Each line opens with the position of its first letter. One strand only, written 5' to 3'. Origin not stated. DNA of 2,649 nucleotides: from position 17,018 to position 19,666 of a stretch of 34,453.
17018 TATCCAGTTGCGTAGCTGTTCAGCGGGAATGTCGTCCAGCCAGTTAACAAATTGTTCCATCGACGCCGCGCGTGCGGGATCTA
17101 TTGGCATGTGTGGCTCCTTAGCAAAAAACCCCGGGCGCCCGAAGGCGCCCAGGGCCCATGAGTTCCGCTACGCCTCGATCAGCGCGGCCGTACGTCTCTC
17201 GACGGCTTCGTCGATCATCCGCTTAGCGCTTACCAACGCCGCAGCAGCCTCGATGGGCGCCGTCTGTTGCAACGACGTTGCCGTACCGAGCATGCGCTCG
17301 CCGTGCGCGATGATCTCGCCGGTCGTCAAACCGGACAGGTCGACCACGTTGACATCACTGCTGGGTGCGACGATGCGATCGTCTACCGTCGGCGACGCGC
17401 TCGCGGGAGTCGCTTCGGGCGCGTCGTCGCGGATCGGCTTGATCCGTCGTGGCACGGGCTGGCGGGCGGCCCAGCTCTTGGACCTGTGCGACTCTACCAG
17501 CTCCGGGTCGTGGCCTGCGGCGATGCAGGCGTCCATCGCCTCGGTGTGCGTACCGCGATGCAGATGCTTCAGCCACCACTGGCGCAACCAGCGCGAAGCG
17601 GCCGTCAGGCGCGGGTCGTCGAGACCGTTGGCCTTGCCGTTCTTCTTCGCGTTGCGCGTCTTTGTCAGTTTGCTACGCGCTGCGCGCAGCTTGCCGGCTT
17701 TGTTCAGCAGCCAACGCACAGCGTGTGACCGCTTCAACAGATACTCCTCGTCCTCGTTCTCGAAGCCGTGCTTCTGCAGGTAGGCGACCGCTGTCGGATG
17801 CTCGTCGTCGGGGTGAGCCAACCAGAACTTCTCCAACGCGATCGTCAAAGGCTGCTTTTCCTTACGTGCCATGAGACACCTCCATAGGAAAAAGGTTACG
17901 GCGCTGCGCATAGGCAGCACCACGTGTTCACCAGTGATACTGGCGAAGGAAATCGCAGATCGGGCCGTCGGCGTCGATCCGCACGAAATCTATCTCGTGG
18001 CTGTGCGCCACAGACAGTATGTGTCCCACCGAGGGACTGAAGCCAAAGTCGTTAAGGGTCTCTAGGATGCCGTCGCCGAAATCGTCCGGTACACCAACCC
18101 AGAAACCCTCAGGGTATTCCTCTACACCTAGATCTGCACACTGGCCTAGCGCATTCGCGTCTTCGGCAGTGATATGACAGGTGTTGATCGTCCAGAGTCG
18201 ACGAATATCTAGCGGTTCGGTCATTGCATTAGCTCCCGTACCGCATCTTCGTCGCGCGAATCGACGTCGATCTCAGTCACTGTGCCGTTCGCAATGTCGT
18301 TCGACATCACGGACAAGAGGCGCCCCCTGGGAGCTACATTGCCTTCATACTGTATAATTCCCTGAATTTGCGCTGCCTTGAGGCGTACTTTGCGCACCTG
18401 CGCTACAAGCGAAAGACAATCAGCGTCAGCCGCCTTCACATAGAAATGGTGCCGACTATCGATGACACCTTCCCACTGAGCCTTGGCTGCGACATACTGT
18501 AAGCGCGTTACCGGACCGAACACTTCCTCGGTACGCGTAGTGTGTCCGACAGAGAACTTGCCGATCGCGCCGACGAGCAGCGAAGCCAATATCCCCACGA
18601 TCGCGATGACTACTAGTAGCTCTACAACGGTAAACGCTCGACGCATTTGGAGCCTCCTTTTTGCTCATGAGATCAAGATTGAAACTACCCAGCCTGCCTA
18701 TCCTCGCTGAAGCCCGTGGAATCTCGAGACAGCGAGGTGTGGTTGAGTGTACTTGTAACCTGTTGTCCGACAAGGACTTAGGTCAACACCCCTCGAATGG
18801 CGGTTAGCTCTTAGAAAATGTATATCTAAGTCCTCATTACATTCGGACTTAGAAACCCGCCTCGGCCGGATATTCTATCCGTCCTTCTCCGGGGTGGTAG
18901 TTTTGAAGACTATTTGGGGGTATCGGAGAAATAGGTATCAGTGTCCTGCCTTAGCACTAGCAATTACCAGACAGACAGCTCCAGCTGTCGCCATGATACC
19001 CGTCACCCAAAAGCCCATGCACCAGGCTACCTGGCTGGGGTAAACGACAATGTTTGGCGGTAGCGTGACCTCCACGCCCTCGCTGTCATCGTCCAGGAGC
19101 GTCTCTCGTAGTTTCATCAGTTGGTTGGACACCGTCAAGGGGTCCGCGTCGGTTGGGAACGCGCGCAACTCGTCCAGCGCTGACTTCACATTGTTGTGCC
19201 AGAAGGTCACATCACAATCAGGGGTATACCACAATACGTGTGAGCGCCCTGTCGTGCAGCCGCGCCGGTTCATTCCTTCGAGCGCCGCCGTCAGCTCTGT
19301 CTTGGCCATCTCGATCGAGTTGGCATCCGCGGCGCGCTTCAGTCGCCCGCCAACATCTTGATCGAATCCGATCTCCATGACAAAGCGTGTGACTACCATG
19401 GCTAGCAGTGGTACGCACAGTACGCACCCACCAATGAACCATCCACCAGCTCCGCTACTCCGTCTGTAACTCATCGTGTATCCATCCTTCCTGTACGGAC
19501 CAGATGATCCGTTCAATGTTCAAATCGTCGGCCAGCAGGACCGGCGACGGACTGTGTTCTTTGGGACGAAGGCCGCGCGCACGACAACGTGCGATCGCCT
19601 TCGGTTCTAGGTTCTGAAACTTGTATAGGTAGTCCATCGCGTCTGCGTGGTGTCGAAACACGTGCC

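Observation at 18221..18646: Phage gene with a type IV prepilin-like N-terminus but Ala at the -1 cleavage position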

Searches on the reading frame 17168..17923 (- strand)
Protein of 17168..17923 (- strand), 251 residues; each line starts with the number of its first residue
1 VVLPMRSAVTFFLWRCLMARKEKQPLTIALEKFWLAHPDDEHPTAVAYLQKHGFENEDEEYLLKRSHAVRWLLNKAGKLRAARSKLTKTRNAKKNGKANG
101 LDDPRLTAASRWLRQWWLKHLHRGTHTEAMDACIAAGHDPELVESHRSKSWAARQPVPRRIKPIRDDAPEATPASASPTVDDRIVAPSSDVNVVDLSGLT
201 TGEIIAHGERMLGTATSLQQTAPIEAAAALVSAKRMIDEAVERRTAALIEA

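Call 5: search_protein_families(library=pfam, proteins=[window:17168-17923:-], max_evalue=1)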
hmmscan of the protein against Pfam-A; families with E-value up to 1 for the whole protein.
window:17168-17923:- (251 aa): 1 family
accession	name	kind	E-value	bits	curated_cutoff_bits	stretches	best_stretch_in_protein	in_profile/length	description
PF11267.13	DUF3067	-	0.13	13.2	25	1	47-98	33-83/98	Domain of unknown function (DUF3067)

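Call 14: search_protein_families(library=ncbifam, proteins=[window:17168-17872:-], max_evalue=1)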
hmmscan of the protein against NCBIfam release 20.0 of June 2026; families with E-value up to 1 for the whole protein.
window:17168-17872:- (234 aa): 0 families

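Call 15: search_protein_families(library=phrogs, proteins=[window:17168-17872:-], max_evalue=0.1)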
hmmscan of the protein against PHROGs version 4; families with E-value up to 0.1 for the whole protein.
window:17168-17872:- (234 aa): 1 family
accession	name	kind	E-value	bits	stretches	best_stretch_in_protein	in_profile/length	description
phrog_29669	-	unknown function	0.049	13.2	1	69-130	348-410/581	-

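Call 93: search_protein_families(library=padloc, proteins=[window:17168-17872:-], max_evalue=0.1)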
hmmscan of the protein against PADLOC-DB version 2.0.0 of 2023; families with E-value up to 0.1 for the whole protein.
window:17168-17872:- (234 aa): 0 families

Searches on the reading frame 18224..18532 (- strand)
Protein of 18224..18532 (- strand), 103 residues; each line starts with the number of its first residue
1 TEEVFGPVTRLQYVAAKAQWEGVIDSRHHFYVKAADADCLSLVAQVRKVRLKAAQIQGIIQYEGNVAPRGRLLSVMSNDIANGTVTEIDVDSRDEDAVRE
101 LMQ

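Call 29: find_homologous_proteins(query=A2, max_evalue=0.01)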
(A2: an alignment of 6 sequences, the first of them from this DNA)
Query A2 (6 sequences) (103 aa, profile of the alignment): 5 proteins with E <= 0.01 among 1502 candidates.
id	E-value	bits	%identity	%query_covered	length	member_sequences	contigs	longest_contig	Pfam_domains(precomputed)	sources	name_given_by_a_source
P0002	3.7e-36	141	41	100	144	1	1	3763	PF07963.18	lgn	-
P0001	9.2e-36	140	100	100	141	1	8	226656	-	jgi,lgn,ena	-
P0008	7.6e-35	137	33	91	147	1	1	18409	-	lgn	-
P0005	8.7e-32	127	35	98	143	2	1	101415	-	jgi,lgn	-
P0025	1.3e-28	117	26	97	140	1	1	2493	-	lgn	-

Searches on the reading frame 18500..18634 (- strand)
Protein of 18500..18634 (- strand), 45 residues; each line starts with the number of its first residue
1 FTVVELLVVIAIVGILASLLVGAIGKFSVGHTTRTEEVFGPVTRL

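Call 60: find_homologous_proteins(query=window:18500-18634:-, max_evalue=10)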
Query seq(45 aa): no candidate shares three 5-residue words with the query. No homologue found.

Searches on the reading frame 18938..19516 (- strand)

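Call 5: search_protein_families(library=pfam, proteins=[window:18938-19516:-], max_evalue=1)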
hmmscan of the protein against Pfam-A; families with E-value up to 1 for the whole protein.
window:18938-19516:- (192 aa): 1 family
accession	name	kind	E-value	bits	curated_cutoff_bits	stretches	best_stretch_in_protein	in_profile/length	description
PF13110.11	DUF3966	-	0.11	12.9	25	1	69-84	14-29/42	Protein of unknown function (DUF3966)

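Call 14: search_protein_families(library=ncbifam, proteins=[window:18938-19474:-], max_evalue=1)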
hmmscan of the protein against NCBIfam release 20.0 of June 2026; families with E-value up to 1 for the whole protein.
window:18938-19474:- (178 aa): 0 families

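Call 15: search_protein_families(library=phrogs, proteins=[window:18938-19474:-], max_evalue=0.1)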
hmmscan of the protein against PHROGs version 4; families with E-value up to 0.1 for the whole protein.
window:18938-19474:- (178 aa): 1 family
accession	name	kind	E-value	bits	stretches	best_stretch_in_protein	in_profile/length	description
phrog_781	-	unknown function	0.012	15.9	1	139-165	80-106/152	-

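Call 93: search_protein_families(library=padloc, proteins=[window:18938-19474:-], max_evalue=0.1)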
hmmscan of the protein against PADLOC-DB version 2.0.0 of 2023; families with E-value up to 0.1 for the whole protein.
window:18938-19474:- (178 aa): 0 families
